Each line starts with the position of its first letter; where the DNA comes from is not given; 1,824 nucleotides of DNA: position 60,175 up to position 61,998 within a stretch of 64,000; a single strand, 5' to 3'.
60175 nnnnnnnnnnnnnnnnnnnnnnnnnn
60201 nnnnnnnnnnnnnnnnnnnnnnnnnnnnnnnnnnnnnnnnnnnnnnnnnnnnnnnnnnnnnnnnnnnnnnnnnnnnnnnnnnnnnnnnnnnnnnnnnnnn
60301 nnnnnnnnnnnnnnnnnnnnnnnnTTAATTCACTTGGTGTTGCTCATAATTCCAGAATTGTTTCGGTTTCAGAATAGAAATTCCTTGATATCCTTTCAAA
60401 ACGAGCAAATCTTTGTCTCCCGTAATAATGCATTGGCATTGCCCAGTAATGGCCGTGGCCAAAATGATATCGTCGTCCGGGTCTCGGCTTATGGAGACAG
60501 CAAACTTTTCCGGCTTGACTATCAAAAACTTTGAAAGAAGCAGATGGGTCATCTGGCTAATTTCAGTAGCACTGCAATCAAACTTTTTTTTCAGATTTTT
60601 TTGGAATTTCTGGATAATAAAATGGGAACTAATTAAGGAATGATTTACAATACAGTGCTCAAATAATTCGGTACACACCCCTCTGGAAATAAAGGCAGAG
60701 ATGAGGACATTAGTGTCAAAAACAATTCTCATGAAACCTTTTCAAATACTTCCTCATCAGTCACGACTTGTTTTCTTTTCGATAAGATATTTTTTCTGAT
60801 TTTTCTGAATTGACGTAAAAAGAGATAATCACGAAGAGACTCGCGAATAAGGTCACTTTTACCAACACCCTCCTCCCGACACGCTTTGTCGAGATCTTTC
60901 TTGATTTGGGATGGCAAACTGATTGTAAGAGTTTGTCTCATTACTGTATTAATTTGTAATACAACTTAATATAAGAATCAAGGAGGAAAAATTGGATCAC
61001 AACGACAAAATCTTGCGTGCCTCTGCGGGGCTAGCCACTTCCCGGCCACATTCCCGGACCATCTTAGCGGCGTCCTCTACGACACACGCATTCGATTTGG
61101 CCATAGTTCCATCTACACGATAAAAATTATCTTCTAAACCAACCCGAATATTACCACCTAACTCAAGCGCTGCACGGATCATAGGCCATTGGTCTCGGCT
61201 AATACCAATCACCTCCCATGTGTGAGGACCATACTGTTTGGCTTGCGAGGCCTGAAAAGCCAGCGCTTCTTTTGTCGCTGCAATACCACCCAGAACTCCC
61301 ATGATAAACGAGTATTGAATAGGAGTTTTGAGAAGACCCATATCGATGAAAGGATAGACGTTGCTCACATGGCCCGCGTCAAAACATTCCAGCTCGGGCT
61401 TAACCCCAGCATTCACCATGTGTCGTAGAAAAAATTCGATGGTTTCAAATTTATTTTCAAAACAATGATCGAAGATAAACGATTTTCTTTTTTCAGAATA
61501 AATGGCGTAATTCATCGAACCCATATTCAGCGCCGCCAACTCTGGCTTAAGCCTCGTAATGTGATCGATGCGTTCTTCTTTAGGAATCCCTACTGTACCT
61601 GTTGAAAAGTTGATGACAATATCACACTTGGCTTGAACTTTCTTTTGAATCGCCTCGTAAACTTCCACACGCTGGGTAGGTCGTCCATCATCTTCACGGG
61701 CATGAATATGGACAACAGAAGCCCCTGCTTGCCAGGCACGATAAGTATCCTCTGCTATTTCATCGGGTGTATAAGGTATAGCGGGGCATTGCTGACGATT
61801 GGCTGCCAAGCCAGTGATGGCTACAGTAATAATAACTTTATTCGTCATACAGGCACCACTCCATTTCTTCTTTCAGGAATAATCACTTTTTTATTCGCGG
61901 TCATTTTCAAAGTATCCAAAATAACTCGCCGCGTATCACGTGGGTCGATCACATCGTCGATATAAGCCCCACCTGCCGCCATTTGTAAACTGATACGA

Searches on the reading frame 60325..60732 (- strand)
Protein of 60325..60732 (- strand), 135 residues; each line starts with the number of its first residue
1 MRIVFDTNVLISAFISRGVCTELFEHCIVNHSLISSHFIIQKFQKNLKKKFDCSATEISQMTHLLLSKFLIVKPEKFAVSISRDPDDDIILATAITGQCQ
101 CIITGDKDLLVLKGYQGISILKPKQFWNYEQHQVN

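Call 59: search_protein_families(library=pfam, proteins=[window:60325-60732:-], max_evalue=0.001)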
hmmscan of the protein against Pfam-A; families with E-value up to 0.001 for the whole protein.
window:60325-60732:- (135 aa): 3 families
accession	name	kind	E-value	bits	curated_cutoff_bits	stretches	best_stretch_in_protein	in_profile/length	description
PF13470.12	PIN_3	-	3.5e-15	57.3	27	1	2-108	1-115/115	PIN domain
PF10130.15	PIN_2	-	3.3e-06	27.8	22.4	1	4-111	1-117/133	PIN domain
PF01850.27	PIN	-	0.00058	20.9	23.6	0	3-109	1-114/120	PIN domain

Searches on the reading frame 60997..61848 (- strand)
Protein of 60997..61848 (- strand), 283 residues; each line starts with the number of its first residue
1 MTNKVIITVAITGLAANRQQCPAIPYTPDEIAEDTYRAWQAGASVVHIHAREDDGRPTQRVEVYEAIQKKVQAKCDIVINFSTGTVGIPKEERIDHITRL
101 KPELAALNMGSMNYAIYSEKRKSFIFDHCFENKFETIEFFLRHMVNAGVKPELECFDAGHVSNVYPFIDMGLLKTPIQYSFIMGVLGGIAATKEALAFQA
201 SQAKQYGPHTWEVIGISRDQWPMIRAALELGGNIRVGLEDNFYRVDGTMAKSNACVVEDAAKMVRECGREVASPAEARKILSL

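Call 59: search_protein_families(library=pfam, proteins=[window:60997-61848:-], max_evalue=0.001)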
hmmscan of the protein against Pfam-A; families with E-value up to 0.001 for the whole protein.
window:60997-61848:- (283 aa): 1 family
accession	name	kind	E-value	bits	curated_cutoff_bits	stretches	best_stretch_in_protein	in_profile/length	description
PF05853.18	BKACE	-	1.1e-100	337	24.8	1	4-283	1-274/274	beta-keto acid cleavage enzyme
